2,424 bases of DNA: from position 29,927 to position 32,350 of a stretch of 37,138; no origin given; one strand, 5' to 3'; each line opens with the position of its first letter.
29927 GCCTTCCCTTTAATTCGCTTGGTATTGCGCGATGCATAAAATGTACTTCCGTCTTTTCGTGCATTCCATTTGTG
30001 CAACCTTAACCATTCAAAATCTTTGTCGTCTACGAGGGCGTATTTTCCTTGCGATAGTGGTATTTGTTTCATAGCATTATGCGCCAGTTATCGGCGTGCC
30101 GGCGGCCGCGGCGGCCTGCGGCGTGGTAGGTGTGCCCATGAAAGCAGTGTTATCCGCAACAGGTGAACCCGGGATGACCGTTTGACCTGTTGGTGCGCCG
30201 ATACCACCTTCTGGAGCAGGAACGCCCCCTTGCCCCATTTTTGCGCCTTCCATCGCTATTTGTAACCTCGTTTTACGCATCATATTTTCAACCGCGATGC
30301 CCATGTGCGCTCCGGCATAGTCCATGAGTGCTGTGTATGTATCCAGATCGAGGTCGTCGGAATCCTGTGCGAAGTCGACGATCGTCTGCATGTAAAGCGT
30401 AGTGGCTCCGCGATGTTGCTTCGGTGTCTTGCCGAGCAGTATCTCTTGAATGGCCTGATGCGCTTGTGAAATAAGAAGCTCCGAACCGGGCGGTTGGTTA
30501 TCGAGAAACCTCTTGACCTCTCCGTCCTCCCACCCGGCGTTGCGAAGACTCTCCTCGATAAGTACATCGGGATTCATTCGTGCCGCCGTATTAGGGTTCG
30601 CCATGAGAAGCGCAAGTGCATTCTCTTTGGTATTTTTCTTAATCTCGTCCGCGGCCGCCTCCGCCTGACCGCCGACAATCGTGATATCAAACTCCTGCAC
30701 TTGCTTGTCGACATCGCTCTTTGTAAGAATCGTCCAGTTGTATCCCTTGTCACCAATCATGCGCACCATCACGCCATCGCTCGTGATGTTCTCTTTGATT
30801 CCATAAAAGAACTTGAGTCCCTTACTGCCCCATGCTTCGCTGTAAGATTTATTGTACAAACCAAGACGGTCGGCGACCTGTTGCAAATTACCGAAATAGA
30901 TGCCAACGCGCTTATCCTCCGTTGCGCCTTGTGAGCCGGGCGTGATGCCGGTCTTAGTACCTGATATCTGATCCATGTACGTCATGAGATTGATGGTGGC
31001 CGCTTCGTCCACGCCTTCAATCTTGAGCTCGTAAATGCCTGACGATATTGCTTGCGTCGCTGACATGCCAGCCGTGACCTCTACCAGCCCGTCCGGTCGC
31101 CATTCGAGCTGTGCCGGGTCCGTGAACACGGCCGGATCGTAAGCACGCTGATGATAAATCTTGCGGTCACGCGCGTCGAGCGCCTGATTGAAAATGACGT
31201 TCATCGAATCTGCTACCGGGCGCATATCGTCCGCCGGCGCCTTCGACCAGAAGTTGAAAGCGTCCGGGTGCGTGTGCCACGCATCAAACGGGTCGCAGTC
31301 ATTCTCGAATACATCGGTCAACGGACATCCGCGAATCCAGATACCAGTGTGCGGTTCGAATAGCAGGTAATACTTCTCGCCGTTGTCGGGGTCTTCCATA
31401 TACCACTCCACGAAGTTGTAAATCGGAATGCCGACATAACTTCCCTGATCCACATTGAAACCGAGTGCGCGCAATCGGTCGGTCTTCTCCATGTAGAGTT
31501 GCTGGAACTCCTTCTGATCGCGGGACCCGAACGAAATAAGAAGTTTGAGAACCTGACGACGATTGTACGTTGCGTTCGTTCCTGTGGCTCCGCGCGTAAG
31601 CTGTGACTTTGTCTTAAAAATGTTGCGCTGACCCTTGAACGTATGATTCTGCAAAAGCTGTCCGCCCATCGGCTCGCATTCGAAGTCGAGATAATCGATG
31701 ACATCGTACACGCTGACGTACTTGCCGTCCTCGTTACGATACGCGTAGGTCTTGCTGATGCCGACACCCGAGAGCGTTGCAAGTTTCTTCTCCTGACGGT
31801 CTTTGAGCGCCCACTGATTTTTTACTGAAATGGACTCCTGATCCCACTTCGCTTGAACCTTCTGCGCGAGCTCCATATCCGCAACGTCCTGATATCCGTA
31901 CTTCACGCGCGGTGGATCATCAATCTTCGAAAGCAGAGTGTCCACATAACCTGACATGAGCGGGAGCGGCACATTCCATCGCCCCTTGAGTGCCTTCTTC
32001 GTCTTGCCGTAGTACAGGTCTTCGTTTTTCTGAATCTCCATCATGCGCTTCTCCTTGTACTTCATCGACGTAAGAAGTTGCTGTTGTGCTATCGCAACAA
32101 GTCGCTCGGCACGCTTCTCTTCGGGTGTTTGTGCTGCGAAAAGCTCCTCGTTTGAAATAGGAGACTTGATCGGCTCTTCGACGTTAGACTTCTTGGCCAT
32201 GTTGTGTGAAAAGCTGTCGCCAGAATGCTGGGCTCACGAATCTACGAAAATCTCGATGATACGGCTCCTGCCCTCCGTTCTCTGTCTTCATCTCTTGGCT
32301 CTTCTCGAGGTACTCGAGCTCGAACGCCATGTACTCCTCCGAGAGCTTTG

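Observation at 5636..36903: Recurrent G-TAnnAT box 6-9 nt upstream of ATG codons suggests a leaderless promoter grammar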

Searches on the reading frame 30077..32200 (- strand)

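Call 14: search_protein_families(library=pfam, proteins=[window:30077-32200:-], max_evalue=0.01)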
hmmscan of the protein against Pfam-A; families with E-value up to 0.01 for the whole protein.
window:30077-32200:- (707 aa): 1 family
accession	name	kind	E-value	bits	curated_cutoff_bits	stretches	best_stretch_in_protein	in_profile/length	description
PF23899.1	SU10_portal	-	2.4e-07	30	30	1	296-429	305-430/593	Phage SU10 portal protein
